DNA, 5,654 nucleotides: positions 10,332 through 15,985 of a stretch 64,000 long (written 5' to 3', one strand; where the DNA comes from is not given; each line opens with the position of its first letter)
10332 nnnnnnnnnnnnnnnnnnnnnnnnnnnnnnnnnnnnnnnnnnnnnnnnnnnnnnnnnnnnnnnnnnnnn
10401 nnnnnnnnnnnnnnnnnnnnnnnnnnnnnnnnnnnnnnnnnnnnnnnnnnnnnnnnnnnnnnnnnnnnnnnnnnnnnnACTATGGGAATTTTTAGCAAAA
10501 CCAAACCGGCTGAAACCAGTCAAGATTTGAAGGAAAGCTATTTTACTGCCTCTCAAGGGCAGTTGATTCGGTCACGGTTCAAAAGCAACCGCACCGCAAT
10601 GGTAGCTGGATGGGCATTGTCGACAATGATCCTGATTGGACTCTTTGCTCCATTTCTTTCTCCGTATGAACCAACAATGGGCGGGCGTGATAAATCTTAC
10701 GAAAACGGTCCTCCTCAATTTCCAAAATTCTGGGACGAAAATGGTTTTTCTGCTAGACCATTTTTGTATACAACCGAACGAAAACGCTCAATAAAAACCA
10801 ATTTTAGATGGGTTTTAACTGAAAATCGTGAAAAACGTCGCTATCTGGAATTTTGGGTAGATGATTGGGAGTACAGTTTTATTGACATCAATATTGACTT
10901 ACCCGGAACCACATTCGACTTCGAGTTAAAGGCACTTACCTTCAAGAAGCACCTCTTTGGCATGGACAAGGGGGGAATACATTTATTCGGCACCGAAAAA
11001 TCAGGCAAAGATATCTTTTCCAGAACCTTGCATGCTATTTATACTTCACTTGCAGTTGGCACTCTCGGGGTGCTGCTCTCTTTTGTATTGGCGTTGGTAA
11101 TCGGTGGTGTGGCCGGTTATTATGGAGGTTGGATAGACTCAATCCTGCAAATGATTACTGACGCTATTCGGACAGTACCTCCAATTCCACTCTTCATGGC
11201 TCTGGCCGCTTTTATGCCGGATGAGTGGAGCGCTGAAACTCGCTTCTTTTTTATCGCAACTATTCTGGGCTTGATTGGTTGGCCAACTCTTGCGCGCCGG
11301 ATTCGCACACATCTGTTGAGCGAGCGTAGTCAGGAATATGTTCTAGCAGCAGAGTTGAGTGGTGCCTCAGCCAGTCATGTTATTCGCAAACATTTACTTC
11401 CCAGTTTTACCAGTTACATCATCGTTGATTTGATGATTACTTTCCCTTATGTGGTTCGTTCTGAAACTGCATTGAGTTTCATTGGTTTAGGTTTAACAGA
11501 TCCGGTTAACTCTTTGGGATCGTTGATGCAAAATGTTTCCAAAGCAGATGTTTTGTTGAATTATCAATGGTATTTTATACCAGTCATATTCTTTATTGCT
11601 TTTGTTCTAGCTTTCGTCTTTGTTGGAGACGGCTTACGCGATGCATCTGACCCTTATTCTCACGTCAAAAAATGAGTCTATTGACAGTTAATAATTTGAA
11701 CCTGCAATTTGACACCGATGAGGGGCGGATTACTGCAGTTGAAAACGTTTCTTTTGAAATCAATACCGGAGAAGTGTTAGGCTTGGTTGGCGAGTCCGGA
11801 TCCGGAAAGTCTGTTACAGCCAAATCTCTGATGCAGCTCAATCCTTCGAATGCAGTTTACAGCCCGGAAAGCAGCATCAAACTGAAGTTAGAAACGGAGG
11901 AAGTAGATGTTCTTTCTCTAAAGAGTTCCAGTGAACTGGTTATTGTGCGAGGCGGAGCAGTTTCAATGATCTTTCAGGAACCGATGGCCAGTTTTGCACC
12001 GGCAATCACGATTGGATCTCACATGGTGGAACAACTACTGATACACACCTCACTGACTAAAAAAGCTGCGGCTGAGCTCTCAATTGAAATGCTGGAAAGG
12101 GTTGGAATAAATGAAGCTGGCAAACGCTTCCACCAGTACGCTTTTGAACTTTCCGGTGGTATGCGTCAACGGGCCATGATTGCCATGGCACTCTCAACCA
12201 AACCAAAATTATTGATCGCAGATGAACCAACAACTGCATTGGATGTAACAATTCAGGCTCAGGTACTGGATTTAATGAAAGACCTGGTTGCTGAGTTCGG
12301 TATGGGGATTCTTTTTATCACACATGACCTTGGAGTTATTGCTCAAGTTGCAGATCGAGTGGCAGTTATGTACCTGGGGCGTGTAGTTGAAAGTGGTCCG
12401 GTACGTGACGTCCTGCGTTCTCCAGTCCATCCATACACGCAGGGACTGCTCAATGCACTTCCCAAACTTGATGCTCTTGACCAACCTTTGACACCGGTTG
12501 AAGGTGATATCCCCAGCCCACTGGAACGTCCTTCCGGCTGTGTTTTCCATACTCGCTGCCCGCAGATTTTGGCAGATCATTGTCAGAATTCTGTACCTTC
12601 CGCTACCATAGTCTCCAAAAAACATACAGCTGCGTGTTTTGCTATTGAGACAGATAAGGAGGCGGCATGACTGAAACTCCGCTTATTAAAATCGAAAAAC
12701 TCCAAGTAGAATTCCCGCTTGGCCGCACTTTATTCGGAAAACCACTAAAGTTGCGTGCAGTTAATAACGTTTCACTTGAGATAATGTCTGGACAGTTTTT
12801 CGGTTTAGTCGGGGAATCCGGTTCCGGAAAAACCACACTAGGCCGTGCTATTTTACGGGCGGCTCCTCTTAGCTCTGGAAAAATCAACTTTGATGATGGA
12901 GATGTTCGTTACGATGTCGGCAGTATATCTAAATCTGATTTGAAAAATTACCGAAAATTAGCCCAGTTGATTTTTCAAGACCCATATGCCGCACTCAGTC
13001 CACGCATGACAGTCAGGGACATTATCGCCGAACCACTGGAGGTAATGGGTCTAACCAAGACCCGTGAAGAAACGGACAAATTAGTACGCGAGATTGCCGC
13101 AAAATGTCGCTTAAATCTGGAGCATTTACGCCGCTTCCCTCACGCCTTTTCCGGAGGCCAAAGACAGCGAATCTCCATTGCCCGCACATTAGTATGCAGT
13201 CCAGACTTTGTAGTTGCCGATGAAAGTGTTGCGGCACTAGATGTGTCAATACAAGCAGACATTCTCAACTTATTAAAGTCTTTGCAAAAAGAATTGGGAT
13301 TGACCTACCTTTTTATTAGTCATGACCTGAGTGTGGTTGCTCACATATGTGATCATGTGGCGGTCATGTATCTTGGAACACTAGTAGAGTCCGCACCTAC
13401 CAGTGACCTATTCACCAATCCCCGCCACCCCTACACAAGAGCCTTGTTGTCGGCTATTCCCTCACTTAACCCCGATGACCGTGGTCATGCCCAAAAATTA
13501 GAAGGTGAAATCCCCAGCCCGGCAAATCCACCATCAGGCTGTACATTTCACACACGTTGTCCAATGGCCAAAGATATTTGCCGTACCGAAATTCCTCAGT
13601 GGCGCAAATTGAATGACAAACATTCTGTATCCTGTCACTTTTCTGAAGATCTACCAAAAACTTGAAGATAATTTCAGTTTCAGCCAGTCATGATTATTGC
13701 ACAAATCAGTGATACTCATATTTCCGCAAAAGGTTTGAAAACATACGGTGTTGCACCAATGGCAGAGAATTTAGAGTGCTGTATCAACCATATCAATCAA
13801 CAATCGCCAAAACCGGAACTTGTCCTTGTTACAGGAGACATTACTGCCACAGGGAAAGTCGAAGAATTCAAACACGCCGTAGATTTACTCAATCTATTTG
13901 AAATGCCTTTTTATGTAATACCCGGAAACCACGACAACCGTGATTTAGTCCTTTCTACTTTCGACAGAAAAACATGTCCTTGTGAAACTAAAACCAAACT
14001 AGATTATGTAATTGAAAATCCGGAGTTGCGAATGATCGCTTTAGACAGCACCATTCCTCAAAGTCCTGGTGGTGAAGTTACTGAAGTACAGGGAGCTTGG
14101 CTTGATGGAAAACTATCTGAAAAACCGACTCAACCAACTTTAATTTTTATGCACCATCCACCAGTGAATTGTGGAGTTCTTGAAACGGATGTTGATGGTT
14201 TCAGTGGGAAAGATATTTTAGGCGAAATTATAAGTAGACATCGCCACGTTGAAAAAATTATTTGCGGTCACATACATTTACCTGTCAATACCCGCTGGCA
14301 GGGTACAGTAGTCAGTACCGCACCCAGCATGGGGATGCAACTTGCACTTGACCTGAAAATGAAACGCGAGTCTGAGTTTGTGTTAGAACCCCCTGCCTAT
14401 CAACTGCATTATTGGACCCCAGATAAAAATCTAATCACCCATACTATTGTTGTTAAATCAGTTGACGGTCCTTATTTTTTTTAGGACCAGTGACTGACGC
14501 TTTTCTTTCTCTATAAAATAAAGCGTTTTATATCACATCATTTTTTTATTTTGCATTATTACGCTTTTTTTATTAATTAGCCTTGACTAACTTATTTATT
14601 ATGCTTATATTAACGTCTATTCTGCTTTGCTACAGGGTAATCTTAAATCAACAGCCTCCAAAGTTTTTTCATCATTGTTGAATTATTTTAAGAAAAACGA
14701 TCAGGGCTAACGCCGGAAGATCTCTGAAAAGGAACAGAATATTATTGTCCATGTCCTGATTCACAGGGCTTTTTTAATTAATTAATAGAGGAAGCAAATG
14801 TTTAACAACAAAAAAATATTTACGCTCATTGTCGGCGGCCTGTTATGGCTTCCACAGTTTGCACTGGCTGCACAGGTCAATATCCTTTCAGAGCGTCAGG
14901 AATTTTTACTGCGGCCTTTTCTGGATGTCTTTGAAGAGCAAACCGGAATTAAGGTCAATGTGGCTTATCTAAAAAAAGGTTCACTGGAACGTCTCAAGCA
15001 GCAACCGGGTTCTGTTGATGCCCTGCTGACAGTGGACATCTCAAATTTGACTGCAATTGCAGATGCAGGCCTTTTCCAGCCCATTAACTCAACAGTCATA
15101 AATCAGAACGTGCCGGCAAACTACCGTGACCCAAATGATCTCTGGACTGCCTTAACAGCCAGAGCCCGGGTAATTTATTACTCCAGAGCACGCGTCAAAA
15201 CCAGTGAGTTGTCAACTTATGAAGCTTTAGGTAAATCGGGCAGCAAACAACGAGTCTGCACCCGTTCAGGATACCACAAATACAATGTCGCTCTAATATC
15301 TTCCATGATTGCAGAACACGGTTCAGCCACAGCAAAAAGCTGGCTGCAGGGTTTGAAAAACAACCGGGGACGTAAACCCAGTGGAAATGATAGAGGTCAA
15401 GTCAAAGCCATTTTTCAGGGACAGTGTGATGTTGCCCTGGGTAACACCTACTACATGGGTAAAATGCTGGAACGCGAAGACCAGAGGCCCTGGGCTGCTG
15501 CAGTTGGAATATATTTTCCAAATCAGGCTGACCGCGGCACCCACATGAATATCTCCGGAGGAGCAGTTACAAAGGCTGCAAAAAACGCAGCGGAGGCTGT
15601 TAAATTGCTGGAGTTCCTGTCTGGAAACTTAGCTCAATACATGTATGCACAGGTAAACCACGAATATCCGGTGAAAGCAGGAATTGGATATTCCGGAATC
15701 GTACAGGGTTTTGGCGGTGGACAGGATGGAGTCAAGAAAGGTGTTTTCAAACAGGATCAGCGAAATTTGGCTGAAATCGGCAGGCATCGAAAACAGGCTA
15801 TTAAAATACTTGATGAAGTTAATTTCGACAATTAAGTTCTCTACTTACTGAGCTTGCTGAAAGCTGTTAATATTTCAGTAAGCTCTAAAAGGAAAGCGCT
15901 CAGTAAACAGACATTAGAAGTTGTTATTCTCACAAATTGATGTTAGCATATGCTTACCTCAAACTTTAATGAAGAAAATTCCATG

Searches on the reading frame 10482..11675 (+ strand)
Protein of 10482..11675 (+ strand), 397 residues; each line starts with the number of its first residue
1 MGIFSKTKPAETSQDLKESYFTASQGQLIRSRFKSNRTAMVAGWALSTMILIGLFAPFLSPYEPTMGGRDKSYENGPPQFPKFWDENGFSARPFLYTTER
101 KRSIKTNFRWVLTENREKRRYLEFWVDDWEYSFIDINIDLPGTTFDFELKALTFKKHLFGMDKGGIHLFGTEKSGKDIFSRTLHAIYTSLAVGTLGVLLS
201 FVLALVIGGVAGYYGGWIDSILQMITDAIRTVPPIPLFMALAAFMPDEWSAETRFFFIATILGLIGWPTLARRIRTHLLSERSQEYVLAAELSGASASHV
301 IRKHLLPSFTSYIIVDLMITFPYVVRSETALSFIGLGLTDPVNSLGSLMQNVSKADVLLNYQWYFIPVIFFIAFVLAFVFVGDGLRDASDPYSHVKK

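Call 95: search_protein_families(library=pfam, proteins=[window:10482-11675:+], max_evalue=1e-8)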
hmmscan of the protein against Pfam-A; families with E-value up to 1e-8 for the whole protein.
window:10482-11675:+ (397 aa): 2 families
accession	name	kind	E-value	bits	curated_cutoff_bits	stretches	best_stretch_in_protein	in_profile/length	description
PF00528.27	BPD_transp_1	-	5.1e-27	95.2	26.4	1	205-391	2-180/184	Binding-protein-dependent transport system inner membrane component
PF12911.12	OppC_N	-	5.6e-12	45.8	23.9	1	24-78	1-53/53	N-terminal TM domain of oligopeptide transport permease C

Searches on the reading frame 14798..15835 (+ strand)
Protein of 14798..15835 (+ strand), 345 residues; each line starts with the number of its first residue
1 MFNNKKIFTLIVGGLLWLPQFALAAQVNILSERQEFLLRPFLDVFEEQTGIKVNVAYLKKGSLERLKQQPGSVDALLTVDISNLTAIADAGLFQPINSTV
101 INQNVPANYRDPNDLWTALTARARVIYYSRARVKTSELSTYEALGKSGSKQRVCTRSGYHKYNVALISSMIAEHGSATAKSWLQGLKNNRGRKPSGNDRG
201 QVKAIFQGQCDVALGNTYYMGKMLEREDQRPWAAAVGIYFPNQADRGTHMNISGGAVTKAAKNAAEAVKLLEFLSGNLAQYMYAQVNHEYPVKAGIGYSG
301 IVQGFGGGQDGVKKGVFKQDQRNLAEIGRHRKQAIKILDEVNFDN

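Call 96: search_protein_families(library=pfam, proteins=[window:14798-15835:+], max_evalue=1e-8)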
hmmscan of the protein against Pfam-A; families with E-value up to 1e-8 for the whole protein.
window:14798-15835:+ (345 aa): 2 families
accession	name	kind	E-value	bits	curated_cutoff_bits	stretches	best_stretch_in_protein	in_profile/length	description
PF01547.30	SBP_bac_1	-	1.3e-17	65.2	26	1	36-277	9-303/307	Bacterial extracellular solute-binding protein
PF13343.11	SBP_bac_6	-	5.2e-09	36.4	24.6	1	84-292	21-219/245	Bacterial extracellular solute-binding protein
